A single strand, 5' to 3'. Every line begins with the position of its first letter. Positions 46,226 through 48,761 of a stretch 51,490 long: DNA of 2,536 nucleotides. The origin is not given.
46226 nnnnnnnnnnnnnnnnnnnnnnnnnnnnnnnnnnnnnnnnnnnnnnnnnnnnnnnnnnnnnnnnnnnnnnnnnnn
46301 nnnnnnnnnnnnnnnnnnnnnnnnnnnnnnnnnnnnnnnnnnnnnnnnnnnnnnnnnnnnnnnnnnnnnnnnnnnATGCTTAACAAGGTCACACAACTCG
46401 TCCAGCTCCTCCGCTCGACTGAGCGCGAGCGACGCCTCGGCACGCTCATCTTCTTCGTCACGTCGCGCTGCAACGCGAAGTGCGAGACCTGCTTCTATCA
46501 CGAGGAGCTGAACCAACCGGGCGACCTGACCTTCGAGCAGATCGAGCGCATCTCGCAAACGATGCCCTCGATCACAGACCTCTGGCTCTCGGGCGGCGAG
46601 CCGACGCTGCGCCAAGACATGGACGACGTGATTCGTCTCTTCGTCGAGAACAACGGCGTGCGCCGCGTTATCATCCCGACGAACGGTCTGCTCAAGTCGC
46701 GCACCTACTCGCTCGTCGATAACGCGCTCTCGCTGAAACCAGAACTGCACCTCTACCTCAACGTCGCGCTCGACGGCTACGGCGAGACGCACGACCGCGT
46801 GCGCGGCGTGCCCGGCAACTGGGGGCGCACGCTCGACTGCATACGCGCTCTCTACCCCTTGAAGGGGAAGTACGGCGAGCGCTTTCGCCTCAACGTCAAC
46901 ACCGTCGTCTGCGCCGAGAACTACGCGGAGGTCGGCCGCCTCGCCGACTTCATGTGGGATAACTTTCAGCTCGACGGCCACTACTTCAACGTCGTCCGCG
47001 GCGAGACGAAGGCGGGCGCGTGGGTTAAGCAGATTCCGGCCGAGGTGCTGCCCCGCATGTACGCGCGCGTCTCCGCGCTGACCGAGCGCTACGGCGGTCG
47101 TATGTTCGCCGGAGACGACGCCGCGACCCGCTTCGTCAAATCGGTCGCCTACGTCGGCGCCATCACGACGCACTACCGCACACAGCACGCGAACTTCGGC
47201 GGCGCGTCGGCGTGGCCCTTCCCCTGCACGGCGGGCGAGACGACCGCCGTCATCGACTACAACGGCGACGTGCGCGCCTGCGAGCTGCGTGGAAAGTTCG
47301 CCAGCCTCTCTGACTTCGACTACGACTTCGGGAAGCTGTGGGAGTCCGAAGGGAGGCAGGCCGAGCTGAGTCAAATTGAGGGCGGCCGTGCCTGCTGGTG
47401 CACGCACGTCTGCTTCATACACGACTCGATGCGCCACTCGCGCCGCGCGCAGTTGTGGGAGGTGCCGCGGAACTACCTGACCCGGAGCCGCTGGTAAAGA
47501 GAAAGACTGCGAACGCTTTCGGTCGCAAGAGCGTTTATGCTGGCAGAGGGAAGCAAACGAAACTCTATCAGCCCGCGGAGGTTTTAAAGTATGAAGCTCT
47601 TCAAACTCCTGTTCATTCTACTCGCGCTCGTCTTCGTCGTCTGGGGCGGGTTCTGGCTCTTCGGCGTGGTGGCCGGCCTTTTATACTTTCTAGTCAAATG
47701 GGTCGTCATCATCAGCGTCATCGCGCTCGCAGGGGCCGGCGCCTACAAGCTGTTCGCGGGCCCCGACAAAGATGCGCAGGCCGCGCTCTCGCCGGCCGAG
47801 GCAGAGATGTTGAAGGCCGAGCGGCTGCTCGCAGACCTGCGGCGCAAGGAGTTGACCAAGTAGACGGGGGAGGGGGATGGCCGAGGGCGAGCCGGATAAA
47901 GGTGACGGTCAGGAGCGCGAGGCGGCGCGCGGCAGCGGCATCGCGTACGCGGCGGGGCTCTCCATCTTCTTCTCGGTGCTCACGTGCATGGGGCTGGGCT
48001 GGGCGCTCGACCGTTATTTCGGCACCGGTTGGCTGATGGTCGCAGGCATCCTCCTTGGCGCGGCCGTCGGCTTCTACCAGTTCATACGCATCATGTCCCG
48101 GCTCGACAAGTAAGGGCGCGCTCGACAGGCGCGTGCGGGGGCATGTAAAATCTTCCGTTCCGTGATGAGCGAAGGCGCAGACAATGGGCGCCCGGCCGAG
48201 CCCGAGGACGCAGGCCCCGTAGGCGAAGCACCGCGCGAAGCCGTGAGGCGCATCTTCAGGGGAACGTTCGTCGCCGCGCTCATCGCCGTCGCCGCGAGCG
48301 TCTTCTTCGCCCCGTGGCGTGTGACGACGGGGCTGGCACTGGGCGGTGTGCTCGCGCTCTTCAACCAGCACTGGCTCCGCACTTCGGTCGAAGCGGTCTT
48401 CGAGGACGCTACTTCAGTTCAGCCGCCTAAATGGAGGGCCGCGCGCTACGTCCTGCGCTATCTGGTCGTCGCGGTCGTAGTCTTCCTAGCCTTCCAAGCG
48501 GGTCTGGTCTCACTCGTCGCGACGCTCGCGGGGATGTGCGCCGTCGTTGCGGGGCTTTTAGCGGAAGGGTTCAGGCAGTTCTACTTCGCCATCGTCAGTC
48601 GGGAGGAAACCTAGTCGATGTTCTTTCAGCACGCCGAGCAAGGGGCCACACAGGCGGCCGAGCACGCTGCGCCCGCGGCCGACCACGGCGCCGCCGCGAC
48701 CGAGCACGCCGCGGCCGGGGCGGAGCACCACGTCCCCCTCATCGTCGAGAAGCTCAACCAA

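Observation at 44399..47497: Translationally coupled SDR / GT21-like membrane glycosyltransferase / radical SAM-SPASM trio immediately downstream of nuoN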

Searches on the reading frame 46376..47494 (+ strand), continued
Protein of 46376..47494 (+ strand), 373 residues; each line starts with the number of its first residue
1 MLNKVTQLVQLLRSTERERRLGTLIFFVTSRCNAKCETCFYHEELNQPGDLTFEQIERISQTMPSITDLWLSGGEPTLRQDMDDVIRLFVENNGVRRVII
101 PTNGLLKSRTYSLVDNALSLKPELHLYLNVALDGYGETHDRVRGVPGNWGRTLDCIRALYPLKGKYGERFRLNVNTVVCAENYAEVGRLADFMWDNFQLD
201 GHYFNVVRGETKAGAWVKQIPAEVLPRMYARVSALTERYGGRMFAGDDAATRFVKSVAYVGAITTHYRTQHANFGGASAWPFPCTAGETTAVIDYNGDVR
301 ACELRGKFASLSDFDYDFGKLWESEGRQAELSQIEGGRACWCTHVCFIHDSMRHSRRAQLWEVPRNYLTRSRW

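Call 75: list_cluster_members(proteins=[L091:3265-4542:-, L091:4912-6306:+, L091:7943-9076:+, L091:14873-17620:+, L091:6955-7902:+])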
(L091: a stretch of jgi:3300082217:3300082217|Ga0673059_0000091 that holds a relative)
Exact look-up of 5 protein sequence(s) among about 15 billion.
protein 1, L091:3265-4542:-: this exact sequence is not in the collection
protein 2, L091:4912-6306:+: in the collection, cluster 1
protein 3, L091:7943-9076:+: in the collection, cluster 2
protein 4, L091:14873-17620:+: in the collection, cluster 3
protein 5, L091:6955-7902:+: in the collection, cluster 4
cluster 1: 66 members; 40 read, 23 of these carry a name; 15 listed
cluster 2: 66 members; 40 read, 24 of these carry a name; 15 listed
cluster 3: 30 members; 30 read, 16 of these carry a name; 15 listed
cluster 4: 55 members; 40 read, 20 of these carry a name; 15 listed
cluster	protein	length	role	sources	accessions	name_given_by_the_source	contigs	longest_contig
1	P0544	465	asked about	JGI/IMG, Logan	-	3-oxoacyl-[acyl-carrier-protein] synthase II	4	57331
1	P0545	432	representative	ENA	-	-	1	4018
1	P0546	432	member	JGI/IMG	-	3-oxoacyl-[acyl-carrier-protein] synthase II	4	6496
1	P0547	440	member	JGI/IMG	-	3-oxoacyl-[acyl-carrier-protein] synthase II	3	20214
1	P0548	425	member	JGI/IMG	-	3-oxoacyl-[acyl-carrier-protein] synthase II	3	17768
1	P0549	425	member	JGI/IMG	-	3-oxoacyl-[acyl-carrier-protein] synthase II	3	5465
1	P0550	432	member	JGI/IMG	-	3-oxoacyl-[acyl-carrier-protein] synthase II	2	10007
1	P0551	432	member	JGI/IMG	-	3-oxoacyl-[acyl-carrier-protein] synthase II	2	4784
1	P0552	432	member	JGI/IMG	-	3-oxoacyl-[acyl-carrier-protein] synthase II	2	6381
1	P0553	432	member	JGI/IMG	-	3-oxoacyl-[acyl-carrier-protein] synthase II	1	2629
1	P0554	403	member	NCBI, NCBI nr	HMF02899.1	MAG TPA: beta-ketoacyl-[acyl-carrier-protein] synthase family protein, partial ... | beta-ketoacyl-[acyl-carrier-protein] synthase family protein [Terriglobia bacterium]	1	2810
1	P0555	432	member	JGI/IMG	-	3-oxoacyl-[acyl-carrier-protein] synthase II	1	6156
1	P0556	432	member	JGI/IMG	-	3-oxoacyl-[acyl-carrier-protein] synthase II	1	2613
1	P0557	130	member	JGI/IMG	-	3-oxoacyl-[acyl-carrier-protein] synthase II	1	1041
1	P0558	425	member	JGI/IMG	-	3-oxoacyl-[acyl-carrier-protein] synthase II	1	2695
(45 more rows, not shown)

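Call 77: find_encoding_contigs(protein=P0250, flank=6000, max_places=2)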
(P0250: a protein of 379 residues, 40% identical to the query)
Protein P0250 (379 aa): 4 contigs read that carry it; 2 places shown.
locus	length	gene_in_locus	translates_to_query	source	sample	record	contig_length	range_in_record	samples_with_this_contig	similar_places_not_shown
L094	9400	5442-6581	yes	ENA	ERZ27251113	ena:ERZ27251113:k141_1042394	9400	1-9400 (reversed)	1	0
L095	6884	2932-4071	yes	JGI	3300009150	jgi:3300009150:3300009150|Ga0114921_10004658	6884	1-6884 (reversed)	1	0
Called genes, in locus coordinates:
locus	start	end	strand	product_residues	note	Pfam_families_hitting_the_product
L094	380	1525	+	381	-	PF13439:Glyco_transf_4, PF13579:Glyco_trans_4_4, PF00534:Glycos_transf_1, PF13692:Glyco_trans_1_4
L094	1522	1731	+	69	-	-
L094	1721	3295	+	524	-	PF03023:MurJ, PF13440:Polysacc_synt_3, PF01554:MatE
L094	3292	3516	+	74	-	-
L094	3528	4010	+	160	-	PF13186:SPASM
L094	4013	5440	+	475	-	PF02310:B12-binding, PF04055:Radical_SAM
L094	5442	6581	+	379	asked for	PF04055:Radical_SAM, PF13353:Fer4_12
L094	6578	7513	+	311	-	PF00535:Glycos_transf_2, PF10111:Glyco_tranf_2_2, PF13641:Glyco_tranf_2_3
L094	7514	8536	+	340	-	PF00535:Glycos_transf_2, PF13641:Glyco_tranf_2_3, PF13632:Glyco_trans_2_3 (weak)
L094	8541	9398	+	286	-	?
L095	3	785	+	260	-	?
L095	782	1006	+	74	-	-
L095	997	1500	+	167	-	PF13186:SPASM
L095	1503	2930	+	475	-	PF02310:B12-binding, PF04055:Radical_SAM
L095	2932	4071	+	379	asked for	PF04055:Radical_SAM, PF13353:Fer4_12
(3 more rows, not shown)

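Call 78: find_encoding_contigs(protein=P0245, flank=6000, max_places=2)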
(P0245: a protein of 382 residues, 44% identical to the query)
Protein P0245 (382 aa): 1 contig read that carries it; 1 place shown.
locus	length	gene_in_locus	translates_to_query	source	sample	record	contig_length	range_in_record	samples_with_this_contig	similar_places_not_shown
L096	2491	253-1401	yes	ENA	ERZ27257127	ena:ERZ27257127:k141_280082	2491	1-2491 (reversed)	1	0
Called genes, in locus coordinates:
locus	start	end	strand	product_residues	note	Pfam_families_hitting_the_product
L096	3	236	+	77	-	?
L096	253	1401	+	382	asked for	PF04055:Radical_SAM (weak)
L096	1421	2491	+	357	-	?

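Call 79: find_encoding_contigs(protein=P0254, flank=6000, max_places=2)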
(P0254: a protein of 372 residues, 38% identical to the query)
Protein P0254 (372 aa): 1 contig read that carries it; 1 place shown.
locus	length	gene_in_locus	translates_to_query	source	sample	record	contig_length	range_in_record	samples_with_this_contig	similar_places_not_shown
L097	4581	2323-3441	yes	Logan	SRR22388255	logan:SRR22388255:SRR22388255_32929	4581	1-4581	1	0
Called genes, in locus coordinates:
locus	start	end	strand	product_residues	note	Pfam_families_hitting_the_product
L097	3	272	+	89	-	?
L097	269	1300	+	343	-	PF00535:Glycos_transf_2, PF10111:Glyco_tranf_2_2, PF13506:Glyco_transf_21, PF13641:Glyco_tranf_2_3, PF13632:Glyco_trans_2_3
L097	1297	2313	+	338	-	PF00535:Glycos_transf_2, PF10111:Glyco_tranf_2_2 (faint), PF13641:Glyco_tranf_2_3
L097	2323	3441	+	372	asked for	PF04055:Radical_SAM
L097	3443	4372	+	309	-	PF00535:Glycos_transf_2, PF10111:Glyco_tranf_2_2, PF13641:Glyco_tranf_2_3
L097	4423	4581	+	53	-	?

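Call 80: search_protein_families(library=pfam, proteins=[L096:3-233:+, L096:1421-2491:+], max_evalue=0.01)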
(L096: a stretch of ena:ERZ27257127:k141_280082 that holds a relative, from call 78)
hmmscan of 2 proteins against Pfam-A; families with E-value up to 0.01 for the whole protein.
L096:3-233:+ (77 aa): 2 families
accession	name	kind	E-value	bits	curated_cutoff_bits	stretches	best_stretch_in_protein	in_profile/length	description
PF00873.25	ACR_tran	-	8.3e-17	60.7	28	1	1-53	968-1020/1021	AcrB/AcrD/AcrF family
PF09490.15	CbtA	-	0.004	17.5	30.7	1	21-70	65-113/239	Probable cobalt transporter subunit (CbtA)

L096:1421-2491:+ (357 aa): 1 family
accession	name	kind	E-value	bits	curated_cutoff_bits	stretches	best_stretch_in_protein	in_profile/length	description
PF00343.26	Phosphorylase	-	2.4e-103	347.2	27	1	115-356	2-242/713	Carbohydrate phosphorylase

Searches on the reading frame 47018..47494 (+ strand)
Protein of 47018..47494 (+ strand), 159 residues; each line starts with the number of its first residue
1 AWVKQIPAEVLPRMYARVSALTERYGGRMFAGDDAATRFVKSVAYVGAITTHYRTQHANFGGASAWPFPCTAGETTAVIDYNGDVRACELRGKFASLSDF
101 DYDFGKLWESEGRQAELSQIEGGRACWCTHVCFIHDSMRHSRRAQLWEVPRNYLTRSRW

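Call 67: search_protein_families(library=ncbifam, proteins=[window:47018-47494:+], max_evalue=10)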
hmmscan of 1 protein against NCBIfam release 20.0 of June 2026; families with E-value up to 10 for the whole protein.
window:47018-47494:+ (159 aa): 3 families
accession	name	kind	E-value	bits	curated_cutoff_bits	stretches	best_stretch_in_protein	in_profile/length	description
TIGR04085.1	rSAM_more_4Fe4S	domain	0.0022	18.4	27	1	70-132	1-70/93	SPASM domain-containing protein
NF038073.1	rSAM_STM4011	subfamily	0.013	14.8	200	1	63-135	197-259/278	STM4011 family radical SAM protein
TIGR04084.1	rSAM_AF0577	subfamily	0.069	12.1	225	1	35-128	197-288/347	TIGR04084 family radical SAM/SPASM domain-containing protein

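Call 68: search_protein_families(library=pfam, proteins=[window:47018-47494:+], max_evalue=10)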
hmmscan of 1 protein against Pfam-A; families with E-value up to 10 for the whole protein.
window:47018-47494:+ (159 aa): 1 family
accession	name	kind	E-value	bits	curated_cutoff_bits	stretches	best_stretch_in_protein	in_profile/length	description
PF13186.11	SPASM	-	0.0016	19.1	21.5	1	70-118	1-52/67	Iron-sulfur cluster-binding domain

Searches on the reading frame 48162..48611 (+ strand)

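Call 3: search_protein_families(library=pfam, proteins=[window:48162-48611:+], max_evalue=0.01)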
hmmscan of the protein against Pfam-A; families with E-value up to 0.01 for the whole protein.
window:48162-48611:+ (150 aa): 1 family
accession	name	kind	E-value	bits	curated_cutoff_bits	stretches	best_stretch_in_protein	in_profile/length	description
PF03899.21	ATP-synt_I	-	2.9e-10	40.9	25.1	1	30-124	1-97/99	ATP synthase I chain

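Call 4: search_protein_families(library=ncbifam, proteins=[window:48162-48611:+], max_evalue=0.01)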
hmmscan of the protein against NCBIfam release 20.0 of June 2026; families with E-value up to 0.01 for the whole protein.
window:48162-48611:+ (150 aa): 0 families
